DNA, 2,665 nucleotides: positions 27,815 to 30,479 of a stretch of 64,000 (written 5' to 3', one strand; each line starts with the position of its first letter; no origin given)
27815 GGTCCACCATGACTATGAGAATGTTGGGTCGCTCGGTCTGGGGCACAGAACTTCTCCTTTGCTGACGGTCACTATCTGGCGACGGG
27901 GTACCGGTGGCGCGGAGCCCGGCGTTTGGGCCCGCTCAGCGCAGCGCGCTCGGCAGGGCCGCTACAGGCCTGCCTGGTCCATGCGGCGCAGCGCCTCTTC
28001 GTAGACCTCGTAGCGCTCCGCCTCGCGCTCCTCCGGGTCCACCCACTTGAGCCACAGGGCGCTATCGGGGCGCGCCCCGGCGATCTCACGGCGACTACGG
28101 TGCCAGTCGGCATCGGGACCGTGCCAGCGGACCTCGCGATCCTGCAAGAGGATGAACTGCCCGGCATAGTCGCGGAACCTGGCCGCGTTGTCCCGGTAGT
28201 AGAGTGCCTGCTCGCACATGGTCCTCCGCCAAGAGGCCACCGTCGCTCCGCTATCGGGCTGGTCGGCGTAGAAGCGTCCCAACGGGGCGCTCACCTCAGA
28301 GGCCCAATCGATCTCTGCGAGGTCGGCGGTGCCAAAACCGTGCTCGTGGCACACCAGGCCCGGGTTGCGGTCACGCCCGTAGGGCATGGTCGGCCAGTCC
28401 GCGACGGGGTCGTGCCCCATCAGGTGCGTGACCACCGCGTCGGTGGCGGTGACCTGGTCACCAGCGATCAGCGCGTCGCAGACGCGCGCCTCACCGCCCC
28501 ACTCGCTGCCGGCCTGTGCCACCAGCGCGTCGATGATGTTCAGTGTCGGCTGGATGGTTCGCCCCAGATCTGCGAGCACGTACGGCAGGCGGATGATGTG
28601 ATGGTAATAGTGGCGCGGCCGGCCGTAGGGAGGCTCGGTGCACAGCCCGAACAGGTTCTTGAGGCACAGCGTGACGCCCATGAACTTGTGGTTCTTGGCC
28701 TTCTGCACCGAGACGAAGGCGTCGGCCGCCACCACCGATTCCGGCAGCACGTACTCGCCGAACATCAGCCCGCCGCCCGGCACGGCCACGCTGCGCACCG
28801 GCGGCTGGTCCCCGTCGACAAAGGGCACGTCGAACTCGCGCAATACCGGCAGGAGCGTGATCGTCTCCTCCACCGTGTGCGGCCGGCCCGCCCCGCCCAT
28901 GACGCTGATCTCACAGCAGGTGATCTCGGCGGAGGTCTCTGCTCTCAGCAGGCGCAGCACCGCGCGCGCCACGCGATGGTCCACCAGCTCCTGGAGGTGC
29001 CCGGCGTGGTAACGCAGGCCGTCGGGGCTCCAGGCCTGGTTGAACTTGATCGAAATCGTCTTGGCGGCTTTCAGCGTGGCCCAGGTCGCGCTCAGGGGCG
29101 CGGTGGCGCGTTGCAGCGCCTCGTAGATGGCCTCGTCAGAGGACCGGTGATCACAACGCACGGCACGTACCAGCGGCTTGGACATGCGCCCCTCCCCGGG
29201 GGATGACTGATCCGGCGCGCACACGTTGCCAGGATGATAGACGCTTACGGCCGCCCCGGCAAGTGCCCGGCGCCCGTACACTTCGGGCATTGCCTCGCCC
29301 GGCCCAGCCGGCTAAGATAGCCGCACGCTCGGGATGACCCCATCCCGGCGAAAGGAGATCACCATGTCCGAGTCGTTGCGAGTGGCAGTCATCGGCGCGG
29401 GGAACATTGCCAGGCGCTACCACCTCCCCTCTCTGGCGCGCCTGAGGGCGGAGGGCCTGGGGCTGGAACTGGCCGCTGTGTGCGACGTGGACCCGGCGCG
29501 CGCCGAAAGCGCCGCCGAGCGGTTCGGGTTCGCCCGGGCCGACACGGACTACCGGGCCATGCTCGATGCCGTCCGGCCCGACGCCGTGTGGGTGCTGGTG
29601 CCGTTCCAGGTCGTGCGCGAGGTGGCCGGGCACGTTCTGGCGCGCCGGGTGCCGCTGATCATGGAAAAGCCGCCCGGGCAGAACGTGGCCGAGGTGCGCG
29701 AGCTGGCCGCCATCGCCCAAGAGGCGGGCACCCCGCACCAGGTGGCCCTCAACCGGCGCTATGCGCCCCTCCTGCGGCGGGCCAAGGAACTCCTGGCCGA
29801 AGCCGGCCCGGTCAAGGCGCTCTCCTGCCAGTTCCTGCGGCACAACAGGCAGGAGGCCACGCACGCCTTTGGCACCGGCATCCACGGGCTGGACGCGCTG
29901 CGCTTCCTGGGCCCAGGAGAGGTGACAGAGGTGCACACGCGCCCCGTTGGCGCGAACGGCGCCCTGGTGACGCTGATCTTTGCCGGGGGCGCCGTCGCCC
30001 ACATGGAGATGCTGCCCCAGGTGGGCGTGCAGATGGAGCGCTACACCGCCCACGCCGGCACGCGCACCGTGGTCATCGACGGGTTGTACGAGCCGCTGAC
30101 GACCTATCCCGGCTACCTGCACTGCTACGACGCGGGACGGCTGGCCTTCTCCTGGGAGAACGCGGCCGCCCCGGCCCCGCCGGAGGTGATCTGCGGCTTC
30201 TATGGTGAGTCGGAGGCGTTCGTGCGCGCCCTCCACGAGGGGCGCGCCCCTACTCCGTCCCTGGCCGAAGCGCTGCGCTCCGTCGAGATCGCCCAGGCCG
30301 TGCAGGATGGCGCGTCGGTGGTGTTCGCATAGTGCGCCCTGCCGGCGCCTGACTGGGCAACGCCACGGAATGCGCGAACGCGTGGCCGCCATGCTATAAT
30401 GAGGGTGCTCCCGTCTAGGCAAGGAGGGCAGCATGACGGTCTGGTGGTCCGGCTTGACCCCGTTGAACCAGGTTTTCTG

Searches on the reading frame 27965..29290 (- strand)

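Call 4: search_protein_families(library=pfam, proteins=[window:27965-29290:-], max_evalue=0.1)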
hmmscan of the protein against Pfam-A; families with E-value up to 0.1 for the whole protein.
window:27965-29290:- (442 aa): 1 family
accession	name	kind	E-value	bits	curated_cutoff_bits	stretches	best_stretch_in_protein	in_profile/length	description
PF04015.17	DUF362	-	9.2e-24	85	24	1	103-288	18-199/200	Domain of unknown function (DUF362)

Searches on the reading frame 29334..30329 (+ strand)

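Call 4: search_protein_families(library=pfam, proteins=[window:29334-30329:+], max_evalue=0.1)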
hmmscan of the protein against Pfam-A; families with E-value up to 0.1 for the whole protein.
window:29334-30329:+ (332 aa): 4 families
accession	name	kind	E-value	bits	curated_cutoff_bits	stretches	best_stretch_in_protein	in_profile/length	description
PF01408.29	GFO_IDH_MocA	-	6.3e-20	72.5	24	1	15-137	1-118/120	Oxidoreductase family, NAD-binding Rossmann fold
PF03807.23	F420_oxidored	-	0.00086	20.3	21.6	1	16-101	1-79/94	NADP oxidoreductase coenzyme F420-dependent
PF02894.22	GFO_IDH_MocA_C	-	0.0091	16.3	22.9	0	288-324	171-207/218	Oxidoreductase family, C-terminal alpha/beta domain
PF22725.1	GFO_IDH_MocA_C3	-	0.029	14.8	27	0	158-226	14-102/124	GFO/IDH/MocA C-terminal domain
